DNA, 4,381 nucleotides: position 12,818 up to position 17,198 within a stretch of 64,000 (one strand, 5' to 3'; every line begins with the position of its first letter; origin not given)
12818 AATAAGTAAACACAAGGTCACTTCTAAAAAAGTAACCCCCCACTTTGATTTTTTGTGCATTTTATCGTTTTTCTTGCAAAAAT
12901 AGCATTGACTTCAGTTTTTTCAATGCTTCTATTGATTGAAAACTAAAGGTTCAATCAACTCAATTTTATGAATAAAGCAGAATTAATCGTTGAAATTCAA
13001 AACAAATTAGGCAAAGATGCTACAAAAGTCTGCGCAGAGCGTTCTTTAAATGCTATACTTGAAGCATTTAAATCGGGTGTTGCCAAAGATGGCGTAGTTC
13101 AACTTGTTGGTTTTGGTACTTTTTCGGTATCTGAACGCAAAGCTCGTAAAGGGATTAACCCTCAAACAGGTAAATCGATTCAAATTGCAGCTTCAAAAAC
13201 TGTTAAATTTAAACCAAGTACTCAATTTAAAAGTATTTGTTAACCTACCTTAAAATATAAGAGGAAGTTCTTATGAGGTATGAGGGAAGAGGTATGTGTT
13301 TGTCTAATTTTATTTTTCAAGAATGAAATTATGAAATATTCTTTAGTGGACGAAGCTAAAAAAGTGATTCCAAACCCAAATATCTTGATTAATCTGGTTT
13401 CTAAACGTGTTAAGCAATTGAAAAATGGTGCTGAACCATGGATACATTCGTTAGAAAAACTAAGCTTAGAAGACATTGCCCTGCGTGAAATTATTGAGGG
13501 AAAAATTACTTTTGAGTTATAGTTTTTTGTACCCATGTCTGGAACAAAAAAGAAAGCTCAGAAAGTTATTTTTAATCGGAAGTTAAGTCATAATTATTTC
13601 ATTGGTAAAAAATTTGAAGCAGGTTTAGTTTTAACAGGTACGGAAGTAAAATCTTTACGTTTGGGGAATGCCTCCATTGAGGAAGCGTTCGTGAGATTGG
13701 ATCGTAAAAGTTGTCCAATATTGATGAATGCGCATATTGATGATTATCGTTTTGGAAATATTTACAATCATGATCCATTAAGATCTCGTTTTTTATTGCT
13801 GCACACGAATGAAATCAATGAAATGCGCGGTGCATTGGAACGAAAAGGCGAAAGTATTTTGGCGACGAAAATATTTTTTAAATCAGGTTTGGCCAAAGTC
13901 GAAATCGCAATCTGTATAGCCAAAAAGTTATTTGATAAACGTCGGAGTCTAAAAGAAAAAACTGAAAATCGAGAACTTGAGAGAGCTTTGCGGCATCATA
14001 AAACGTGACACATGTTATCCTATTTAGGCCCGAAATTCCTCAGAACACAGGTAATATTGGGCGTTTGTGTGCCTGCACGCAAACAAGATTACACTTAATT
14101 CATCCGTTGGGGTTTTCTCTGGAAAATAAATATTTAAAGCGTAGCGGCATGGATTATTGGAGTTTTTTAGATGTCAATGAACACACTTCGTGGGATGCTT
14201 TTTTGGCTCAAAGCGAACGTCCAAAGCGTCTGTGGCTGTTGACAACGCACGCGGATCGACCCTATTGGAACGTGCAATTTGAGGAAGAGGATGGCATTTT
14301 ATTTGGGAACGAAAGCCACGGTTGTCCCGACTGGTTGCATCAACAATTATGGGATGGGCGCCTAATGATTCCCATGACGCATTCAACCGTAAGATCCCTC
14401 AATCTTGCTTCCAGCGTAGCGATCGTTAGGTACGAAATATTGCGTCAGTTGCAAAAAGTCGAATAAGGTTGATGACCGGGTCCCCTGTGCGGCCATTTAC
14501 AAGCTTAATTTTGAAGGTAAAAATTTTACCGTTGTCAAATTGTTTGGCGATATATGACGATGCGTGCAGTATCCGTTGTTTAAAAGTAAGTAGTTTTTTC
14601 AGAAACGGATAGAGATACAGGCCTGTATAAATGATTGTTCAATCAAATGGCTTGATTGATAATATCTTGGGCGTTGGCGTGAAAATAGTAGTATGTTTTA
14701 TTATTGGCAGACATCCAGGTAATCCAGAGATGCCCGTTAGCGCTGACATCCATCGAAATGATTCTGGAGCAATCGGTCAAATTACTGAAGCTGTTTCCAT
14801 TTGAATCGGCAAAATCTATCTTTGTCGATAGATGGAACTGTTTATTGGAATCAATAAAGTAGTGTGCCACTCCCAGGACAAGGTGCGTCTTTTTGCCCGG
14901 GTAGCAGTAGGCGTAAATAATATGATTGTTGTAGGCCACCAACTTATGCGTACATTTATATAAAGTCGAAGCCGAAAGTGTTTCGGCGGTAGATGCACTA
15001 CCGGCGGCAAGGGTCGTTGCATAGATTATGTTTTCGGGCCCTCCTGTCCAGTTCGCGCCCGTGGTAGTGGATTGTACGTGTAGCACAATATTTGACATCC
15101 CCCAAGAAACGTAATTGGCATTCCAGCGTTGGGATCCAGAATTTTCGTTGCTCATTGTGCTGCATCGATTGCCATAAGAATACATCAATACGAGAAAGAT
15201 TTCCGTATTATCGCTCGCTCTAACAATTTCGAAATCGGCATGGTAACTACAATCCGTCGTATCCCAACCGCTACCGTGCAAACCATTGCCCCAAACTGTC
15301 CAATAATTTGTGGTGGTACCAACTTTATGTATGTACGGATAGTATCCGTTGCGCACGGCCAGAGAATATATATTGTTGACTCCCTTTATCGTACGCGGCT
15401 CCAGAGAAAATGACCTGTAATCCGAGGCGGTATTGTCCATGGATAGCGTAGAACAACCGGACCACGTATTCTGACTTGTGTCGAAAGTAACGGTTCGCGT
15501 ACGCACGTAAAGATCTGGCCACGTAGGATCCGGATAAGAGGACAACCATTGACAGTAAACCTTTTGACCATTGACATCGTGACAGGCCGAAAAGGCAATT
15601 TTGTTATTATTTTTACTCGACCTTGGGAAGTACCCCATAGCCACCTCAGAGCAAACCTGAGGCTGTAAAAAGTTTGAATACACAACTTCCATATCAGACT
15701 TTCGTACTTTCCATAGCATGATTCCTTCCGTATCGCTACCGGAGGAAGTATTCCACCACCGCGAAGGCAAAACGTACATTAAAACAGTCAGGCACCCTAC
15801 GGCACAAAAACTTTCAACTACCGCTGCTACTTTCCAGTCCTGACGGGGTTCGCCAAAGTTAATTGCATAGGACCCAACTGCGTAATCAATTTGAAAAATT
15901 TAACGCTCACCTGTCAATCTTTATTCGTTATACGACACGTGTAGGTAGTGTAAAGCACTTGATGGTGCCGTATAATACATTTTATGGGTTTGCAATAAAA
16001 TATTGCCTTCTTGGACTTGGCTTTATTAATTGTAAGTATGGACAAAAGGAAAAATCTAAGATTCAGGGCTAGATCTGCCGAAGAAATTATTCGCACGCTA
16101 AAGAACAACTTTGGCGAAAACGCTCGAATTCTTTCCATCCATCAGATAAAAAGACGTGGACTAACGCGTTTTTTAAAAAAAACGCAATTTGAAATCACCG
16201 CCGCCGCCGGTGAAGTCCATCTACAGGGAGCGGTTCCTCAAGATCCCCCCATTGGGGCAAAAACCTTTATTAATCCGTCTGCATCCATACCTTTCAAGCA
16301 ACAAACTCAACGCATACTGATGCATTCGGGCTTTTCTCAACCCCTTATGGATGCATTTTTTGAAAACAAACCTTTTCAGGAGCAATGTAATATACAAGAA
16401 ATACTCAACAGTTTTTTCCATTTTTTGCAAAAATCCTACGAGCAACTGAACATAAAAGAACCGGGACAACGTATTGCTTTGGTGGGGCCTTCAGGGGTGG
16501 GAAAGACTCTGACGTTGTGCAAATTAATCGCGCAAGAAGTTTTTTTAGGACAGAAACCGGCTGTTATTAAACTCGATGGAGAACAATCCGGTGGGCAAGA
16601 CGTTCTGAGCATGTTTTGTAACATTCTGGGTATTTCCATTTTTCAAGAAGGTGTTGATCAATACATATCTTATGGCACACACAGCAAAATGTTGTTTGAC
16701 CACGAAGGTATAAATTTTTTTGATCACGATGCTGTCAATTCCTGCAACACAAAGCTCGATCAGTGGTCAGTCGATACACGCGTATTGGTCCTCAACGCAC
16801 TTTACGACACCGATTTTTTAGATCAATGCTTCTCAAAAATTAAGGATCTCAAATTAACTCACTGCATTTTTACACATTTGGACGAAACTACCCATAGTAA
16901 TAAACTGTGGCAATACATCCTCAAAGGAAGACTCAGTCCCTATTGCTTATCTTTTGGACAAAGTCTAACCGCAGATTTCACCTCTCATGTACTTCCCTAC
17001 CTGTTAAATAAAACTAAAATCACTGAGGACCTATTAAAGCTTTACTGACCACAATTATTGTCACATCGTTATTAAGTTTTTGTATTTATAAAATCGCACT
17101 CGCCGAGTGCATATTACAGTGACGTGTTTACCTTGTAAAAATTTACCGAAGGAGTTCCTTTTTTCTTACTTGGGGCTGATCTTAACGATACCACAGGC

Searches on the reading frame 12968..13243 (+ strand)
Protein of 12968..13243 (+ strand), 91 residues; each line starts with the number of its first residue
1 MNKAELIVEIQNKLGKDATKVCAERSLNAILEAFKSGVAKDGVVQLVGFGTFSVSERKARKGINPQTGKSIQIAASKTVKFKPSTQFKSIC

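Call 65: search_protein_families(library=pfam, proteins=[window:12968-13243:+], max_evalue=0.01)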
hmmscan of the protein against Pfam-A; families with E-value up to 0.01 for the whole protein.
window:12968-13243:+ (91 aa): 1 family
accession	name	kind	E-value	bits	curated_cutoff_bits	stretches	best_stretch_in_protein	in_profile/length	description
PF00216.26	Bac_DNA_binding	-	7e-28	97.1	22.4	1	1-89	1-87/90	Bacterial DNA-binding protein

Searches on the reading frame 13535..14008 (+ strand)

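Call 16: search_protein_families(library=pfam, proteins=[window:13535-14008:+], max_evalue=0.01)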
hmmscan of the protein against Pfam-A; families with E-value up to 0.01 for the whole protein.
window:13535-14008:+ (157 aa): 1 family
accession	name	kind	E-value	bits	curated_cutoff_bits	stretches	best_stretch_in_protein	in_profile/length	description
PF01668.23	SmpB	-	7.5e-47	159.3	27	1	12-153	2-142/143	SmpB protein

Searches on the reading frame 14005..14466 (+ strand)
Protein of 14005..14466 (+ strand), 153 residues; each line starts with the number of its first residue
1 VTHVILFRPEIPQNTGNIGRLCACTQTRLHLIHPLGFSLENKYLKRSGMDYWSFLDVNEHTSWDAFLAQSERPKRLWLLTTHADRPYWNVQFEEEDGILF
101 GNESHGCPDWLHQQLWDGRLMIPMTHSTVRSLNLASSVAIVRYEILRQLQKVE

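Call 16: search_protein_families(library=pfam, proteins=[window:14005-14466:+], max_evalue=0.01)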
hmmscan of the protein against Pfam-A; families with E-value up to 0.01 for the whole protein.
window:14005-14466:+ (153 aa): 1 family
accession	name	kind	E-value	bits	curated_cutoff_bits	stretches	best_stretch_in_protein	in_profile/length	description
PF00588.24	SpoU_methylase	-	5.8e-29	101.5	29.7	1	2-143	2-142/142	SpoU rRNA Methylase family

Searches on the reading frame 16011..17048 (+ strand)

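Call 29: search_protein_families(library=ncbifam, proteins=[window:16011-17048:+], max_evalue=0.01)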
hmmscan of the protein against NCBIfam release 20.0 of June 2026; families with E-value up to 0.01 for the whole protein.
window:16011-17048:+ (345 aa): 20 families
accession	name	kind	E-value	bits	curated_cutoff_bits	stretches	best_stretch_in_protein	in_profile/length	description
TIGR03499.1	FlhF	equivalog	8.5e-23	81.7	174.15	2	95-210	139-258/286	flagellar biosynthesis GTPase FlhF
NF011310.0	PRK14721.1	equivalog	3.7e-18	66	725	1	88-334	126-380/423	flagellar biosynthesis regulator FlhF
NF011312.0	PRK14723.1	equivalog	4.7e-13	48.5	951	1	91-323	122-366/768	flagellar biosynthesis regulator FlhF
NF009366.0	PRK12723.1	equivalog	5.5e-10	38.9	585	1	152-308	173-340/388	flagellar biosynthesis regulator FlhF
NF005230.0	PRK06731.1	equivalog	4e-09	36.1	553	1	103-300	33-242/281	flagellar biosynthesis regulator FlhF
NF011311.0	PRK14722.1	equivalog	6.4e-09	35.3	777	1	148-323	133-324/374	flagellar biosynthesis regulator FlhF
NF009368.0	PRK12726.1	equivalog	1.6e-05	24.2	832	1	154-322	208-384/407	flagellar biosynthesis regulator FlhF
TIGR03796.1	NHLM_micro_ABC1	equivalog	0.0002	19.7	853.3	1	127-175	479-527/710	NHLP family bacteriocin export ABC transporter peptidase/permease/ATPase subunit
TIGR02204.1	MsbA_rel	hypoth_equivalog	0.00034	19.4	780.4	1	142-191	355-402/576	ABC transporter, permease/ATP-binding protein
NF011646.0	PRK15064.1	equivalog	0.0004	18.9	762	1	109-177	303-369/530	ABC-F family ATPase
TIGR00959.1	ffh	equivalog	0.00047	19.1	473.2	1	125-217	71-165/428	signal recognition particle protein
TIGR02203.1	MsbA_lipidA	equivalog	0.0012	17.4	602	1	150-192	357-396/572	lipid A export permease/ATP-binding protein MsbA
TIGR00064.1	ftsY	equivalog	0.0036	16.6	260.7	0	145-212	72-139/279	signal recognition particle-docking protein FtsY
NF000355.4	ribo_prot_ABC_F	equivalog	0.0036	16.2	380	1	150-177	26-52/499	ribosomal protection-like ABC-F family protein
NF000170.2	ABCF_Vga_all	exception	0.0055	15.3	725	1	145-281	23-149/521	Vga family ABC-F type ribosomal protection protein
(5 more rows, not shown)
